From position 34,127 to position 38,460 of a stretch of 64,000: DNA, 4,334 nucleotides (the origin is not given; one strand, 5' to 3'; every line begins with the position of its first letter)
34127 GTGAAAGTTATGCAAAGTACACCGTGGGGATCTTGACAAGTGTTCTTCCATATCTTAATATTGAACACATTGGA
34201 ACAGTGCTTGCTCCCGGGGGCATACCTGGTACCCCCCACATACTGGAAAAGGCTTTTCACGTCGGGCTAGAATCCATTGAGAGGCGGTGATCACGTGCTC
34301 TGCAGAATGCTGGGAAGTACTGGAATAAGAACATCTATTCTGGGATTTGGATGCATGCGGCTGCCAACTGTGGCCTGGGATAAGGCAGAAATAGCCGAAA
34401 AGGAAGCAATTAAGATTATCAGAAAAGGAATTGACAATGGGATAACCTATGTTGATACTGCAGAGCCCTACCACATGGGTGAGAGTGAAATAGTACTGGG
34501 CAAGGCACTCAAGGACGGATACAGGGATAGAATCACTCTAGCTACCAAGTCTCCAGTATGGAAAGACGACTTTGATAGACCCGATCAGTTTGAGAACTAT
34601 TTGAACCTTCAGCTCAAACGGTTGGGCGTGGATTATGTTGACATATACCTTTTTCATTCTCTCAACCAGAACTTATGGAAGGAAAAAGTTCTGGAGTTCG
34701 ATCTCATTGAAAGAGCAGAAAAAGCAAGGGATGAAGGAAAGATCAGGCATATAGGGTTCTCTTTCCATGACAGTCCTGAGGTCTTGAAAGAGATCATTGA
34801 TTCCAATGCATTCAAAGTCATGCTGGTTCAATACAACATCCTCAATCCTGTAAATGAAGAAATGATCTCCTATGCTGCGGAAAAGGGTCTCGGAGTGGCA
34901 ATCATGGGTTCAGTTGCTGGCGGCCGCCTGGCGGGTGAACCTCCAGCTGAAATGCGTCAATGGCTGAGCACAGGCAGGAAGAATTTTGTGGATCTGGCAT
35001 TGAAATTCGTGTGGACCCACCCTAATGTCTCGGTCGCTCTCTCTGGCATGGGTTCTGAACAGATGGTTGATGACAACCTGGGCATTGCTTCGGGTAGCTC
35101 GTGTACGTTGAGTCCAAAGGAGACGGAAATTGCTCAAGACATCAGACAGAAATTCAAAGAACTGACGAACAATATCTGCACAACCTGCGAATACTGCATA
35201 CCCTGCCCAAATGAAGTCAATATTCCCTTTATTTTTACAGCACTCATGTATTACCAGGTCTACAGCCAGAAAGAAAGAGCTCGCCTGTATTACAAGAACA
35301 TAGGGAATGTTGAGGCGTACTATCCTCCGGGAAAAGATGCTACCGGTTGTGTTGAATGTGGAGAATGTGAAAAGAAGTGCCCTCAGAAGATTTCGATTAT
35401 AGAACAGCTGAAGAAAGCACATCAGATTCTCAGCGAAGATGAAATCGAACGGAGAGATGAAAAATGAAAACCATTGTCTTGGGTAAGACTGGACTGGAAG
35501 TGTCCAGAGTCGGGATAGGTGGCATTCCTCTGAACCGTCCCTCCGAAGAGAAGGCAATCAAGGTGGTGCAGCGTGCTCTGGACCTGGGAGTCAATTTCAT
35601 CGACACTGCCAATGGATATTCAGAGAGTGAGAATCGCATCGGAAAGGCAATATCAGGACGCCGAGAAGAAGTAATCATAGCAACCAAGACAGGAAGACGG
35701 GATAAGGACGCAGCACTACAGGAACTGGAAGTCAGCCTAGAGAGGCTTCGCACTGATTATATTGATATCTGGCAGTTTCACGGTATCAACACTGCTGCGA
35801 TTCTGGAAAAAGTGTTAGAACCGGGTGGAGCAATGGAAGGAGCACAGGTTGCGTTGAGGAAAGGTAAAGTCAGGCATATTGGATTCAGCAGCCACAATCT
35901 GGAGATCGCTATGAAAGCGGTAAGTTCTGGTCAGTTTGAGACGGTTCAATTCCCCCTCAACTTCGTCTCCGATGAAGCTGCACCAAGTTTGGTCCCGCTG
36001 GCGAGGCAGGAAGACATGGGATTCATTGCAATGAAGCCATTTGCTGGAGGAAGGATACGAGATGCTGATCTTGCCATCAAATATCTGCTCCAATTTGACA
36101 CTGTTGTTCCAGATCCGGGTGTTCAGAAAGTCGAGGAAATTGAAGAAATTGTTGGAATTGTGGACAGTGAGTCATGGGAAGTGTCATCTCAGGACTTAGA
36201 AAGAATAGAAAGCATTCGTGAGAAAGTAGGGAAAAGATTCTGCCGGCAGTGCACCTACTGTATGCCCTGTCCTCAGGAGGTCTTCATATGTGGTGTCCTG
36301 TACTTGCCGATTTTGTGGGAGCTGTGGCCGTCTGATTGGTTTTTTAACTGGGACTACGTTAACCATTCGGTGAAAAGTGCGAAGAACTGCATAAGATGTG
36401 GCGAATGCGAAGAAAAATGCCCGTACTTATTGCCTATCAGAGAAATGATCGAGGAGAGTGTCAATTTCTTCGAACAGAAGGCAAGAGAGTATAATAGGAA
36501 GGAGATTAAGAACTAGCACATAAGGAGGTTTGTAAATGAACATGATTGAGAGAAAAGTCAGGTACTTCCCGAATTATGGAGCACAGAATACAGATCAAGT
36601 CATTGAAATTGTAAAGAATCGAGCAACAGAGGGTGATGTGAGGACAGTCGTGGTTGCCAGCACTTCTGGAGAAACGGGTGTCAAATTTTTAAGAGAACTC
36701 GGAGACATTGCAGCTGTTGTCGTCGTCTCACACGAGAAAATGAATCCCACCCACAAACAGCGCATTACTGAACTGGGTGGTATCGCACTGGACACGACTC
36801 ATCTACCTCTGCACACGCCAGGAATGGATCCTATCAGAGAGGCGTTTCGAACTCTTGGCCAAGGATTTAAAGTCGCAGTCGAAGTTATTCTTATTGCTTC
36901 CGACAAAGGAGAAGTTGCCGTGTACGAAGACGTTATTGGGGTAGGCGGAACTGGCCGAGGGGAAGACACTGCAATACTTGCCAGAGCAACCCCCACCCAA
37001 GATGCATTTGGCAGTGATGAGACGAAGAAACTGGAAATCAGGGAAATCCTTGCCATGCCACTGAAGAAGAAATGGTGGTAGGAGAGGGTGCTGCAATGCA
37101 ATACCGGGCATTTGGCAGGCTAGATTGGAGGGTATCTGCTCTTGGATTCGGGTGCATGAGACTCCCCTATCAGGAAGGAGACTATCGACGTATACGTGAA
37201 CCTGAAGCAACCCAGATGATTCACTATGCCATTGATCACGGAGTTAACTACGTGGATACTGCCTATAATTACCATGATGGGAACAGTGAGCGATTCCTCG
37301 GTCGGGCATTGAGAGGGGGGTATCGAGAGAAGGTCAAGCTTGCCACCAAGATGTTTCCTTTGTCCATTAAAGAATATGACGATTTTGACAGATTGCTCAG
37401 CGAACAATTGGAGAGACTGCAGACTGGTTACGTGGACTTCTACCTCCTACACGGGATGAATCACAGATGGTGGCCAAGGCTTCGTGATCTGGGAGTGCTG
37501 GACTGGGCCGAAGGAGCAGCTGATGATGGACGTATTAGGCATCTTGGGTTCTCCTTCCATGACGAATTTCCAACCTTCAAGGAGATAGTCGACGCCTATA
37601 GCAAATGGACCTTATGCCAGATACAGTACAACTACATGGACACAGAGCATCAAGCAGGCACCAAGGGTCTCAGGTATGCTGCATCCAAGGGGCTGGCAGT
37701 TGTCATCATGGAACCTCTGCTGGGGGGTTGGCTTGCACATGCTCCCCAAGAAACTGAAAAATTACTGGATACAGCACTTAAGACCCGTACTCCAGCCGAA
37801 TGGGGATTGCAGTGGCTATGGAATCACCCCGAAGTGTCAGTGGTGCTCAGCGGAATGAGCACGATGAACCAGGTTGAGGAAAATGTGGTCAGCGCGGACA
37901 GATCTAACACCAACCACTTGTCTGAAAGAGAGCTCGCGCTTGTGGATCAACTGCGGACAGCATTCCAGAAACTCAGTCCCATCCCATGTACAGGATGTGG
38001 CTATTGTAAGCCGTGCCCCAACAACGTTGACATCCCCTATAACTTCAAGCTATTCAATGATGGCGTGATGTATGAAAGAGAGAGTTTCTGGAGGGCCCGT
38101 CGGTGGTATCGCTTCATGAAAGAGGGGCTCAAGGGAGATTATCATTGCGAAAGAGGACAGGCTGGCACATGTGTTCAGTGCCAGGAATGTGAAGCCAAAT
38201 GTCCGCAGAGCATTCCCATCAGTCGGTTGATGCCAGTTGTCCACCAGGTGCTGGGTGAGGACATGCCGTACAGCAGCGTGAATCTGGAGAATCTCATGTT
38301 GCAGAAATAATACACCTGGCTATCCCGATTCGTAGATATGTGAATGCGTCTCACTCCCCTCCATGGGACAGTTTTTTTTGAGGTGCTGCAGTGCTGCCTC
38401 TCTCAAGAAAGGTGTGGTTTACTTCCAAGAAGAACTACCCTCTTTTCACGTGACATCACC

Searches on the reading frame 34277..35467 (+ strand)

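Call 80: search_protein_families(library=pfam, proteins=[window:34277-35467:+], max_evalue=0.00001)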
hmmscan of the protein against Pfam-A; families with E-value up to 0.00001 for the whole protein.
window:34277-35467:+ (396 aa): 3 families
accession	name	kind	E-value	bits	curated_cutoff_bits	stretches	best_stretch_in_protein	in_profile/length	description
PF00248.27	Aldo_ket_red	-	4.5e-38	131.4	24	1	22-271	2-274/291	Aldo/keto reductase family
PF13187.11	Fer4_9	-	3.3e-08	33.9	27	1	301-371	2-50/52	4Fe-4S dicluster domain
PF13534.11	Fer4_17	-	6.2e-07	30.3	22.2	1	301-372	2-60/61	4Fe-4S dicluster domain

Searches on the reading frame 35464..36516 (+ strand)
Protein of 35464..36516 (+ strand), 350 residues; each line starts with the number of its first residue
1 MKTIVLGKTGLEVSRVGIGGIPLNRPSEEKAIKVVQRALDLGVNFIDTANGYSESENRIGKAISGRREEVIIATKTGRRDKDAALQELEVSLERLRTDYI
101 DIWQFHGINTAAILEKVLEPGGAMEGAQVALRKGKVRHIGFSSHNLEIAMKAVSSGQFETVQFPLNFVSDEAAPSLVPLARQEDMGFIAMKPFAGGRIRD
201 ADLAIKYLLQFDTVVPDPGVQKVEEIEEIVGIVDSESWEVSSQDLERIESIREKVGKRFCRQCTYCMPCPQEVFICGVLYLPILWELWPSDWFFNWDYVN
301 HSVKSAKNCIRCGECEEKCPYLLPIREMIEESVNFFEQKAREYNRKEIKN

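Call 80: search_protein_families(library=pfam, proteins=[window:35464-36516:+], max_evalue=0.00001)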
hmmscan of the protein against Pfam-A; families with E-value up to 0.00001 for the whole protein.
window:35464-36516:+ (350 aa): 1 family
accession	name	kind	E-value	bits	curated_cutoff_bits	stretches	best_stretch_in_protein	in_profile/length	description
PF00248.27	Aldo_ket_red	-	1.7e-37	129.5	24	1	17-200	3-199/291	Aldo/keto reductase family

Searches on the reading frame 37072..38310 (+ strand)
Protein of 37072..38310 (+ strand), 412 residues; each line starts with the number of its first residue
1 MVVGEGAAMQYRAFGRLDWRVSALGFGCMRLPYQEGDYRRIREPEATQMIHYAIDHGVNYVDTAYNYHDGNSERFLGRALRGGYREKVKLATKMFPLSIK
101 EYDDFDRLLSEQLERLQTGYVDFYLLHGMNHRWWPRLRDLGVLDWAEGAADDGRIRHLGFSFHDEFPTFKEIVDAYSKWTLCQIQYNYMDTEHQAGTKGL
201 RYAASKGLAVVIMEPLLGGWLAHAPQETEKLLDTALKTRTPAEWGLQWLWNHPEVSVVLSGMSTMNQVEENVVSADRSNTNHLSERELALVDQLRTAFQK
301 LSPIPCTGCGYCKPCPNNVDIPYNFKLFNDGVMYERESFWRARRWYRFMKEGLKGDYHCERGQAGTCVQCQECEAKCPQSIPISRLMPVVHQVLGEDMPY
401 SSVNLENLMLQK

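Call 80: search_protein_families(library=pfam, proteins=[window:37072-38310:+], max_evalue=0.00001)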
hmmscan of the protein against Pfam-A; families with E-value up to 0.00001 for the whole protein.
window:37072-38310:+ (412 aa): 3 families
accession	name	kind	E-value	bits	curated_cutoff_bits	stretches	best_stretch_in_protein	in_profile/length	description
PF00248.27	Aldo_ket_red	-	5.6e-40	137.7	24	1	24-294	2-289/291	Aldo/keto reductase family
PF13187.11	Fer4_9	-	7.8e-08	32.7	27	1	306-380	2-50/52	4Fe-4S dicluster domain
PF13534.11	Fer4_17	-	7.6e-06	26.8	22.2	0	306-381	2-60/61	4Fe-4S dicluster domain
